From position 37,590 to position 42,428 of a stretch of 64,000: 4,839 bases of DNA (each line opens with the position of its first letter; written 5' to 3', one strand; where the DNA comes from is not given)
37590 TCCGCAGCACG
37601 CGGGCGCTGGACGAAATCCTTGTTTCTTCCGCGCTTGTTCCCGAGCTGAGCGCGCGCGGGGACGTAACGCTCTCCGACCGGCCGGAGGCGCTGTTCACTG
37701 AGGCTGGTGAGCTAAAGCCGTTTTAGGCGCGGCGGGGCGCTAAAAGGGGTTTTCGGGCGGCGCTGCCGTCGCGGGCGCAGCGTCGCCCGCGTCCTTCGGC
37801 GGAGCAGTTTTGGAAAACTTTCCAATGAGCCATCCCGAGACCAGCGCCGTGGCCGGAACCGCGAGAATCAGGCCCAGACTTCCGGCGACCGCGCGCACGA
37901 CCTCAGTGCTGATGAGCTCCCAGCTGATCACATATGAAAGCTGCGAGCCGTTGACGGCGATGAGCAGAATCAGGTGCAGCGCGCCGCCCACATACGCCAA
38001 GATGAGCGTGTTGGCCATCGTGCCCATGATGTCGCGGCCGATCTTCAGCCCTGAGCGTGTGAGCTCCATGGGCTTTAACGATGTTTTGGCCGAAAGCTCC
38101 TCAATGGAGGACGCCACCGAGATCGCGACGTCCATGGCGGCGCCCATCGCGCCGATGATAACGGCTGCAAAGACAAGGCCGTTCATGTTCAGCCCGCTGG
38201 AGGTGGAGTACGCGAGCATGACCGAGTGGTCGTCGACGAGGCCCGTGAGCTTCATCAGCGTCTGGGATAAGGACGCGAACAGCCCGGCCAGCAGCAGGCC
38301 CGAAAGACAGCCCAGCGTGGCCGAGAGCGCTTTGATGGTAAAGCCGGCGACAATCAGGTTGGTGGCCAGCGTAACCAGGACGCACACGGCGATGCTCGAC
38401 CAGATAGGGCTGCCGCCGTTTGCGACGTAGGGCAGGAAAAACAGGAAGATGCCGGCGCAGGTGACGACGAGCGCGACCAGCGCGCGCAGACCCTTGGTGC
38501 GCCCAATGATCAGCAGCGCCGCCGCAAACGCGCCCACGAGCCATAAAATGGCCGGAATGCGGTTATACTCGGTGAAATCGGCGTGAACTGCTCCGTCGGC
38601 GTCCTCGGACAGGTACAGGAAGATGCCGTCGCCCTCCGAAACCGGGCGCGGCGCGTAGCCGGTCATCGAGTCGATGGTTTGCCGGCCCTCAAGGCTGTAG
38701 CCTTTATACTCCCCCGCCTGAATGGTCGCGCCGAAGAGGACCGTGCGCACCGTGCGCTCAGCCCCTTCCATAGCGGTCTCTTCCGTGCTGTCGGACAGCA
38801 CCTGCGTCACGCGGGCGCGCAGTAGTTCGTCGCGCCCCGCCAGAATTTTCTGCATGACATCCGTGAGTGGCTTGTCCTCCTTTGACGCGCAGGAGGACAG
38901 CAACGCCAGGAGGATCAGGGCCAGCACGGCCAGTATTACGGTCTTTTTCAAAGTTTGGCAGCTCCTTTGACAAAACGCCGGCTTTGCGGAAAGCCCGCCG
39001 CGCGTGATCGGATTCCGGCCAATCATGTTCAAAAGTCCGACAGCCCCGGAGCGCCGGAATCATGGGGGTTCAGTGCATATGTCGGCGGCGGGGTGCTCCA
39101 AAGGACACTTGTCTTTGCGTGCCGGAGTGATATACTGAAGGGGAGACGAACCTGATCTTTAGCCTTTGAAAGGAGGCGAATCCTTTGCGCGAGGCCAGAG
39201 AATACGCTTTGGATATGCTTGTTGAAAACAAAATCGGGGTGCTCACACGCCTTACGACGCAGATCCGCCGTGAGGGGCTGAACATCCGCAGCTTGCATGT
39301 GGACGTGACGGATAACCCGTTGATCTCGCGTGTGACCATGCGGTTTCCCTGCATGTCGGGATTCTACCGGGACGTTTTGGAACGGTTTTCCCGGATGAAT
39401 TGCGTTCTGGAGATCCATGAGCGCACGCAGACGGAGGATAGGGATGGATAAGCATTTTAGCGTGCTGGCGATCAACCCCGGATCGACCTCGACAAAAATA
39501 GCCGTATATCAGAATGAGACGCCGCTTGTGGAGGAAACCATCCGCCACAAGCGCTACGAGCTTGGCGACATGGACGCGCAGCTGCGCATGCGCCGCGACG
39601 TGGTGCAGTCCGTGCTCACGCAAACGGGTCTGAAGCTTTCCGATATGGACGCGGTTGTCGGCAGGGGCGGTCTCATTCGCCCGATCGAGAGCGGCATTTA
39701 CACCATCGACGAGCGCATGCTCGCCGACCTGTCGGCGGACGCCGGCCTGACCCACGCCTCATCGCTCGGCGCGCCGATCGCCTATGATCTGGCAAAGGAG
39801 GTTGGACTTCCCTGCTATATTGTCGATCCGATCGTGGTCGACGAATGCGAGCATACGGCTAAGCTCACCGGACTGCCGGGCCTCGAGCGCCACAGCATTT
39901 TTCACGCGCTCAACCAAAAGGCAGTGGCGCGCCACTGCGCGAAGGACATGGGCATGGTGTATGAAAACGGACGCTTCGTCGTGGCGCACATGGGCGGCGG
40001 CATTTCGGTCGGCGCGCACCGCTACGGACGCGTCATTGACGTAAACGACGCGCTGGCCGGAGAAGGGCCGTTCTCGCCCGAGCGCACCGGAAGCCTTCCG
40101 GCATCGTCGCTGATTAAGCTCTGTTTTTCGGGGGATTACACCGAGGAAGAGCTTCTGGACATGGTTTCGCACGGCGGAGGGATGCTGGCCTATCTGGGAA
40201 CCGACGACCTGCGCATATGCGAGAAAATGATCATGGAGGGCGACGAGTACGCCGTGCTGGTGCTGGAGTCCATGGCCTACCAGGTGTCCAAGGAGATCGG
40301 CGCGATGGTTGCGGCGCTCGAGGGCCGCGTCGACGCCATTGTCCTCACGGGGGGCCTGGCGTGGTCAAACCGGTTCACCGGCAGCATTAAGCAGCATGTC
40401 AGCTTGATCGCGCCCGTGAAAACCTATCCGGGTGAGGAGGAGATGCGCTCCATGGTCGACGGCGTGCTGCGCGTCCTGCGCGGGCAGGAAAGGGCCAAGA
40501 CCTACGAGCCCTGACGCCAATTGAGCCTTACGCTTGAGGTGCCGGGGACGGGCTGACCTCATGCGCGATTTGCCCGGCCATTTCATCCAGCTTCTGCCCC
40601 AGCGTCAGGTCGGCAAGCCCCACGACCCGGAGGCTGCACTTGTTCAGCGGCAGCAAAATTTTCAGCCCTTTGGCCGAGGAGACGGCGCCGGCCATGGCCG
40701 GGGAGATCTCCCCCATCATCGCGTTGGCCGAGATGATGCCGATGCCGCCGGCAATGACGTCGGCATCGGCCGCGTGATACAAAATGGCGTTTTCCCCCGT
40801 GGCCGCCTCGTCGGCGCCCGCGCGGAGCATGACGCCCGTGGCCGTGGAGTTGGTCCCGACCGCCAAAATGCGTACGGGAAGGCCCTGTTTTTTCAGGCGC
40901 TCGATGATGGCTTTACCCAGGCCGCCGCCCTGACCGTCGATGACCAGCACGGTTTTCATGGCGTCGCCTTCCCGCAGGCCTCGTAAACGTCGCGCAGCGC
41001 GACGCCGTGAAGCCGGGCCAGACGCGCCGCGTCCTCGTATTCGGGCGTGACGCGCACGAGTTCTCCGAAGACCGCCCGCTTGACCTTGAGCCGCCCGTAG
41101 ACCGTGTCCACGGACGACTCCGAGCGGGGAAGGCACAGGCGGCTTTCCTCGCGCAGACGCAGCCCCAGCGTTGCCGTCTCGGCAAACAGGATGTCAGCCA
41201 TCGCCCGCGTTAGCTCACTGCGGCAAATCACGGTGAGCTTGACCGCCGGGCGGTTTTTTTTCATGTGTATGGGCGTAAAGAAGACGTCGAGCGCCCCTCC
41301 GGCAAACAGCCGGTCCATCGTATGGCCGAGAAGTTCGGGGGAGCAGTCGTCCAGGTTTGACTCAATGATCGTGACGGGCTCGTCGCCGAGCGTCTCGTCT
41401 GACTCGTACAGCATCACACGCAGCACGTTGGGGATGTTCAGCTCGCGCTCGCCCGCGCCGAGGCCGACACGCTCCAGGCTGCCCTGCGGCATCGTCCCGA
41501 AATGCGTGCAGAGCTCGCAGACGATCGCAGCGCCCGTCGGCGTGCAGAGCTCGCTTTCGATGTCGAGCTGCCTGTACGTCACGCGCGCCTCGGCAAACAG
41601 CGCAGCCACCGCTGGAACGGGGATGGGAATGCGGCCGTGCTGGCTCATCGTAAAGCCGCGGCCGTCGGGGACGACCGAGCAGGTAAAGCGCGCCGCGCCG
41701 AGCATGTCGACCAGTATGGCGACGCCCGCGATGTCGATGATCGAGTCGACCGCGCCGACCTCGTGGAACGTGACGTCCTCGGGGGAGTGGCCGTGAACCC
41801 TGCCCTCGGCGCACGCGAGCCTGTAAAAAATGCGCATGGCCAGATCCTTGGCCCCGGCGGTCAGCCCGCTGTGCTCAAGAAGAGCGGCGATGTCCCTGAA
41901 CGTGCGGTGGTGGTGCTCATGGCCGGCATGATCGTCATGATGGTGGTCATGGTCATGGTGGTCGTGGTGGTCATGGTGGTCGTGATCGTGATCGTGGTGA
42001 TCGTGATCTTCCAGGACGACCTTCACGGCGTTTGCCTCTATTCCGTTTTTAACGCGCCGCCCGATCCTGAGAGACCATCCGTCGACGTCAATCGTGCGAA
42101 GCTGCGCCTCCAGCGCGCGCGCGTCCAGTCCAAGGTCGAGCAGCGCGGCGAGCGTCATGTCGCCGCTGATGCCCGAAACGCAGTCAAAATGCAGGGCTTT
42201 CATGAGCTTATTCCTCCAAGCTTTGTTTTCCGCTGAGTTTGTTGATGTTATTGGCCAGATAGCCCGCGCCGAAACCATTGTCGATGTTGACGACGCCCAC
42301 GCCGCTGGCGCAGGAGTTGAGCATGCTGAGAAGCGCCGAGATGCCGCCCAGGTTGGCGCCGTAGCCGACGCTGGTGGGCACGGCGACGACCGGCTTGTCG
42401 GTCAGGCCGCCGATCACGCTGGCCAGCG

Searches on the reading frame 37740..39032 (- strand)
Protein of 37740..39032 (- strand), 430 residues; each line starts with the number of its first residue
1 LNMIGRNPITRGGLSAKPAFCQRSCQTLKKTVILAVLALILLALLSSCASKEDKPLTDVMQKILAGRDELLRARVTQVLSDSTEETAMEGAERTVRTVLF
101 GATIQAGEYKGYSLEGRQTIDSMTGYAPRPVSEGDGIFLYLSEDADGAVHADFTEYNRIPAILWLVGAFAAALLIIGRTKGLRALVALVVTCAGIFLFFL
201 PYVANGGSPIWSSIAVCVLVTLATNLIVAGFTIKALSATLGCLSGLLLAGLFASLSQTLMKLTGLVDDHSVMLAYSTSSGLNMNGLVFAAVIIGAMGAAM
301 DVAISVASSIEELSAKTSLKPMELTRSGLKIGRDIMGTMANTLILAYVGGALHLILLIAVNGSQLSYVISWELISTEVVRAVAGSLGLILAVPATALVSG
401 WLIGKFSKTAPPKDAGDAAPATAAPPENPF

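Call 83: search_protein_families(library=pfam, proteins=[window:37740-39032:-], max_evalue=0.0001)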
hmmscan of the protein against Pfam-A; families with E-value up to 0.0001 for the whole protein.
window:37740-39032:- (430 aa): 1 family
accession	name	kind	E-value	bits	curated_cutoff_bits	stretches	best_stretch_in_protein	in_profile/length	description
PF07907.16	YibE_F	-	1.7e-69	234.4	27.2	1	162-401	1-241/241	YibE/F-like protein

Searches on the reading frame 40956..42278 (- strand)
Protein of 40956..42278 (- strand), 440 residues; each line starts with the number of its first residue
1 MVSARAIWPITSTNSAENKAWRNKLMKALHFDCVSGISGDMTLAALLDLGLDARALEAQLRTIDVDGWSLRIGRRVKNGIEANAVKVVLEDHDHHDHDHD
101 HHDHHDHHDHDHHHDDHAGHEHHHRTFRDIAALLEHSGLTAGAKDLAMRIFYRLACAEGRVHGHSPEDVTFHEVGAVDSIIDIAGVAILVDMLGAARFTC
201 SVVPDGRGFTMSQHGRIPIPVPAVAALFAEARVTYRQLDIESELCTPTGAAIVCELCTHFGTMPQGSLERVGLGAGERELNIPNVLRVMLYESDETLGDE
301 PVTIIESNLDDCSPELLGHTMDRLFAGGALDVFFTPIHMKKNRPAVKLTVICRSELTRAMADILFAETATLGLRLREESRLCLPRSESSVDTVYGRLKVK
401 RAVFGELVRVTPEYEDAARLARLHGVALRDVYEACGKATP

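Call 83: search_protein_families(library=pfam, proteins=[window:40956-42278:-], max_evalue=0.0001)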
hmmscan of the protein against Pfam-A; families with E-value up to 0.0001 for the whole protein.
window:40956-42278:- (440 aa): 1 family
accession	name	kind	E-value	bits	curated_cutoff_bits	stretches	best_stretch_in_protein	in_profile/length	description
PF01969.22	Ni_insertion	-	9.6e-136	453.2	22.1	1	29-432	1-375/375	Nickel insertion protein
